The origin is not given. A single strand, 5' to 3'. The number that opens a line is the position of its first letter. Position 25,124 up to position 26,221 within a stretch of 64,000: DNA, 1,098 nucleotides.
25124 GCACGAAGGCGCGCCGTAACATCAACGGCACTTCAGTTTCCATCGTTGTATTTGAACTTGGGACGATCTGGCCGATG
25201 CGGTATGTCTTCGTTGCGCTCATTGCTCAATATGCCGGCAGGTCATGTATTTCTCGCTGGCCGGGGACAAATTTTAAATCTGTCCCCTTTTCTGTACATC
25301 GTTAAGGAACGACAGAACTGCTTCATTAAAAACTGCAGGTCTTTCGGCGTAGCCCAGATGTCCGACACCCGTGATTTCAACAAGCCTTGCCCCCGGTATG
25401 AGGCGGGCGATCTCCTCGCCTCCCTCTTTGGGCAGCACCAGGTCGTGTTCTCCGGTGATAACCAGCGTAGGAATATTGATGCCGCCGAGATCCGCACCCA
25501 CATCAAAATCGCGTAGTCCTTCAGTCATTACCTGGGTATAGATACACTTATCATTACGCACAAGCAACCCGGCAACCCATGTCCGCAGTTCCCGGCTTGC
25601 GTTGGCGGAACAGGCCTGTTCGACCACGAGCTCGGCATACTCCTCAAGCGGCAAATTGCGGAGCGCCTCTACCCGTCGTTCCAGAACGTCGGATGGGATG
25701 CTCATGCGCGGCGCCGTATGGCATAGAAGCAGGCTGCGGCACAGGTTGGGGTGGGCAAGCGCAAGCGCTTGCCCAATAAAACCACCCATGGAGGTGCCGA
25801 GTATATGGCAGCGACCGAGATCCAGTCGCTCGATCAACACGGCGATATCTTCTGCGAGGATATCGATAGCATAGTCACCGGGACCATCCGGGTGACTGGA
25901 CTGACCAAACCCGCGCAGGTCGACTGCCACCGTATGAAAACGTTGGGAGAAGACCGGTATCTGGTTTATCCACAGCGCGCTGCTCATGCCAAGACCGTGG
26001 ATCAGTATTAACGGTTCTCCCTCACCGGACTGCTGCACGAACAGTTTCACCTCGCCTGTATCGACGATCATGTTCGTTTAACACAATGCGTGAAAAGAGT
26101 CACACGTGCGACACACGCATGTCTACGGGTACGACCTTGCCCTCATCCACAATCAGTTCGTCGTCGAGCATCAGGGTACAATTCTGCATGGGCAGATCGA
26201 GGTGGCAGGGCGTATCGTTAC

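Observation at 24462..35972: Non-canonical pyridine-ring catabolic cluster: Mo hydroxylase + two orphan Rieske oxygenases + NicX/NicD/maleate-isomerase lower pathway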

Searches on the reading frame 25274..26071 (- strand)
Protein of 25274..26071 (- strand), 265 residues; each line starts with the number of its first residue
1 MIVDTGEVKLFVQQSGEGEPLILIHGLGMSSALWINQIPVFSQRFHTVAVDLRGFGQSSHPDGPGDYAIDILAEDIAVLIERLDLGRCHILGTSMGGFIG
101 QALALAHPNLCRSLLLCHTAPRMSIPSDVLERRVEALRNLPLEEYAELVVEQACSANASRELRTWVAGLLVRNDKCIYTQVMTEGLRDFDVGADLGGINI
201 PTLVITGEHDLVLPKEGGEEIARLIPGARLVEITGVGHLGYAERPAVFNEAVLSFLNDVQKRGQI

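Call 3: search_protein_families(library=pfam, proteins=[window:25274-26071:-])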
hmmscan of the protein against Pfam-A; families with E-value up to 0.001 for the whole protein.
window:25274-26071:- (265 aa): 5 families
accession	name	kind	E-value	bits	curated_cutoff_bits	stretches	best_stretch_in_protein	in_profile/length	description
PF00561.26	Abhydrolase_1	-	7.6e-36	124.5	25.8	1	20-245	2-245/245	alpha/beta hydrolase fold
PF12697.13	Abhydrolase_6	-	3.3e-22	80.6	26.3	1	21-251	1-217/217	Alpha/beta hydrolase family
PF12146.15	Hydrolase_4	-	1.5e-13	51.1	27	1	21-238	7-232/239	Serine aminopeptidase, S33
PF08386.16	Abhydrolase_4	-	1.2e-06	29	21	1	194-258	33-93/103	TAP-like protein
PF03096.20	Ndr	-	0.00016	20.9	23.3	1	7-139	10-154/283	Ndr family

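Call 5: search_protein_families(library=ncbifam, proteins=[window:25274-26071:-], max_evalue=0.001)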
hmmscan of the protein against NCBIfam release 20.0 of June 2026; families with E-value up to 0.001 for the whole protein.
window:25274-26071:- (265 aa): 34 families (the best 25 are shown)
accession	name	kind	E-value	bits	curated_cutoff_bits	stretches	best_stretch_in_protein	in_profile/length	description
NF051488.1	bifunc_PcaDC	exception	9.9e-48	163.1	390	1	15-259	7-253/375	bifunctional 3-oxoadipate enol-lactonase/4-carboxymuconolactone decarboxylase PcaDC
TIGR02427.1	protocat_pcaD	equivalog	2.5e-47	161.4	255.85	1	17-256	12-250/251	3-oxoadipate enol-lactonase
NF051487.1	bifunc_PcaCD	exception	1.8e-40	139.3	430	1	12-257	162-412/413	bifunctional 4-carboxymuconolactone decarboxylase/3-oxoadipate enol-lactonase PcaCD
TIGR03611.1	RutD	equivalog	3.4e-30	105.3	238.5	2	9-118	4-112/258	pyrimidine utilization protein D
NF050089.1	i_nPHAscl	equivalog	3.7e-27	95.1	300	2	3-122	3-120/288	intracellular short-chain-length polyhydroxyalkanoate depolymerase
NF011457.0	PRK14875.1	equivalog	4.6e-23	81.8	307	1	3-257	117-370/372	acetoin dehydrogenase dihydrolipoyllysine-residue acetyltransferase subunit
NF045632.1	hydroxlase_HsaD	equivalog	1.3e-21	76.8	400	1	5-117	19-135/290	4,5:9,10-diseco-3-hydroxy-5,9,17-trioxoandrosta-1(10),2-diene-4-oate hydrolase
NF052610.1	macro_16_ester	equivalog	2.8e-20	72.8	420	2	3-120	6-128/281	alpha/beta fold macrolide esterase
TIGR01738.1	bioH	equivalog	4.2e-20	72.4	206.95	1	17-254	2-243/245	pimeloyl-ACP methyl ester esterase BioH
TIGR03695.1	menH_SHCHC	equivalog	5.5e-20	71.9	208.55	1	19-131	3-116/252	2-succinyl-6-hydroxy-2,4-cyclohexadiene-1-carboxylate synthase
TIGR01250.1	pro_imino_pep_2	subfamily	5.7e-20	72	167.65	1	7-257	12-288/288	proline iminopeptidase-family hydrolase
TIGR03056.1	bchO_mg_che_rel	equivalog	1.1e-19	70.6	172.55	2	3-114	11-123/278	alpha/beta fold hydrolase BchO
NF002938.0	PRK03592.1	equivalog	5.7e-17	62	241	1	9-140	21-150/298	haloalkane dehalogenase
NF004514.1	PRK05855.1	equivalog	1.7e-16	59.9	455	1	3-96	5-101/578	SDR family oxidoreductase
NF041759.1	mac_hydro_EstT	equivalog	6.6e-16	58.3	450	1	2-122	4-129/278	macrolide hydrolase EstT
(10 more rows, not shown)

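Call 30: search_solved_structures(query=window:25274-26071:-, max_evalue=1e-15)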
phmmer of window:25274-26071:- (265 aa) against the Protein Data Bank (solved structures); distinct sequences matched with E-value up to 1e-15: 55.
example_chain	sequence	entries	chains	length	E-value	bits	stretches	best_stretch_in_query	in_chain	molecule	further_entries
2xua_A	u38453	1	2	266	2.7e-31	112.3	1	14-258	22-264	3-OXOADIPATE ENOL-LACTONASE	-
3om8_A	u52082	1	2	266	1.8e-29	106.3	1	19-257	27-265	Probable hydrolase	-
4uhc_A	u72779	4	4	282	8.6e-26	94.2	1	5-260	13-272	ESTERASE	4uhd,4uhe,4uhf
4uhh_A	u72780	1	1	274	1e-25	94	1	5-259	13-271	ESTERASE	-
6eb3_A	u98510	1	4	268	1.1e-25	93.9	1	8-240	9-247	Est1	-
8v16_C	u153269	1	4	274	1.2e-25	93.8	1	8-240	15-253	Esterase 1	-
5egn_A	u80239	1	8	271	1.8e-25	93.2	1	4-256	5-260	Esterase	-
7ld8_A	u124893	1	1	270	1.2e-22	83.9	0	10-124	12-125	Putative non-heme bromoperoxidase BpoC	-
3e3a_A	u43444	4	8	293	1.4e-22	83.7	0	9-124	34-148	POSSIBLE PEROXIDASE BPOC | putative Bromoperoxidase | protein Rv0554, putative Bromoperoxidase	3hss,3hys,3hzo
7c4d_A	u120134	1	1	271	3.8e-22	82.3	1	3-256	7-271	Putative esterase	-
4inz_A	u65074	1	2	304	2.6e-21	79.5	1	6-117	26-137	Soluble epoxide hydrolase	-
7dq9_A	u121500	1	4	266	2.6e-21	79.5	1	5-257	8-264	Predicted hydrolases or acyltransferases (Alpha/beta hydrolase superfamily)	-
4io0_A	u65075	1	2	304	2.7e-21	79.5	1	6-116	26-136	Soluble epoxide hydrolase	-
4nzz_A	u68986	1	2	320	3.6e-21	79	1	6-116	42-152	Soluble epoxide hydrolase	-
4o08_A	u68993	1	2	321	3.6e-21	79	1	6-116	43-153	Soluble epoxide hydrolase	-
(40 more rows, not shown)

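Call 63: search_dna_similar(query=window:25274-26071:-, collection=plasmids, mode=protein, max_rows=15)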
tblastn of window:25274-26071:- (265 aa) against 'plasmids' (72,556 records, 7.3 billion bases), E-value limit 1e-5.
Records with a match: 2523; places in all: 4195; records where one place covers at least 80% of the query: 2204.
Best place of each record, by identity: <60% 2523.
By first word of the organism name: Rhizobium 405; Streptomyces 187; Sinorhizobium 171; Ralstonia 119; Pantoea 105; Klebsiella 89; Rhodococcus 87; Agrobacterium 77; Escherichia 64; Bacillus 49; and 253 more.
By predicted mobility (MOB-suite, as given by PLSDB): non-mobilizable 1469; conjugative 596; mobilizable 458.
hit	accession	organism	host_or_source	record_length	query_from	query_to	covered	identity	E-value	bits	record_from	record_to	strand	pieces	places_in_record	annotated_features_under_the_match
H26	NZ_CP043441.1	Cupriavidus campinensis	cell culture,soil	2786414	6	257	95%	35.6%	1e-28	121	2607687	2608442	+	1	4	none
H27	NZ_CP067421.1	Skermanella sp. TT6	Homo sapiens,single cell,skin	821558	6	257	95%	35.3%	7e-31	127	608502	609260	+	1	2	alpha/beta fold hydrolase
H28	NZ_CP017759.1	Cupriavidus necator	whole organism,soil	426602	6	256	95%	34.5%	8e-30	124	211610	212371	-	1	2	alpha/beta fold hydrolase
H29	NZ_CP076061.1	Cupriavidus sp. EM10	Pure-cultured cell,sewage water sludge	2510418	2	264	99%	32.8%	1e-27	118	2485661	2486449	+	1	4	none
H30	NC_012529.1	Deinococcus deserti VCD115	-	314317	21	257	89%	36.4%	3e-23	105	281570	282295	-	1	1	alpha/beta hydrolase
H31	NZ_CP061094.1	Roseomonas marmotae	Marmota himalayana,pure culture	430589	1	256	97%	33.7%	9e-28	119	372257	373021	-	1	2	pcaD: 3-oxoadipate enol-lactonase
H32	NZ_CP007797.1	Azospirillum argentinense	Triticum aestivum L.,Root,wheat ...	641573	9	259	95%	33.9%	1e-22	103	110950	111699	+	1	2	alpha/beta fold hydrolase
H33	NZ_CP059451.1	Azospirillum brasilense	Prokaryotes,soil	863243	10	259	94%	34.0%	1e-25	112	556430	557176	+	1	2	alpha/beta fold hydrolase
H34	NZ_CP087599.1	Paracoccus sp. MA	cell culture,soil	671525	6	258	95%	33.3%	7e-13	75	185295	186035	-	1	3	pcaD: 3-oxoadipate enol-lactonase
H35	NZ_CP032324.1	Azospirillum argentinense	soil sample,Agricultural field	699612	9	259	95%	33.5%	1e-22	103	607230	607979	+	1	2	alpha/beta fold hydrolase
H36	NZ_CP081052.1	Leisingera aquaemixtae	-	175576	14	258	92%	34.3%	2e-14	80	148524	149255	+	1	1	alpha/beta hydrolase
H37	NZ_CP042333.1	Bosea sp. F3-2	soybean,soil sample,rhizosphere soil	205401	12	257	93%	34.1%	8e-33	133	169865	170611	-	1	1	alpha/beta fold hydrolase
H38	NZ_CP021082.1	Deinococcus ficus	Ficus religiosa L.,cell ...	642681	6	258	95%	33.1%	5e-25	110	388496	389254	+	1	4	alpha/beta fold hydrolase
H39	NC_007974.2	Cupriavidus metallidurans CH34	-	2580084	2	256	96%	32.7%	3e-23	105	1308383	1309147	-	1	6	none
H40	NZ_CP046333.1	Cupriavidus metallidurans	sedimentation pond in a zinc factory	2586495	2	256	96%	32.7%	3e-23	105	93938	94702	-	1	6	none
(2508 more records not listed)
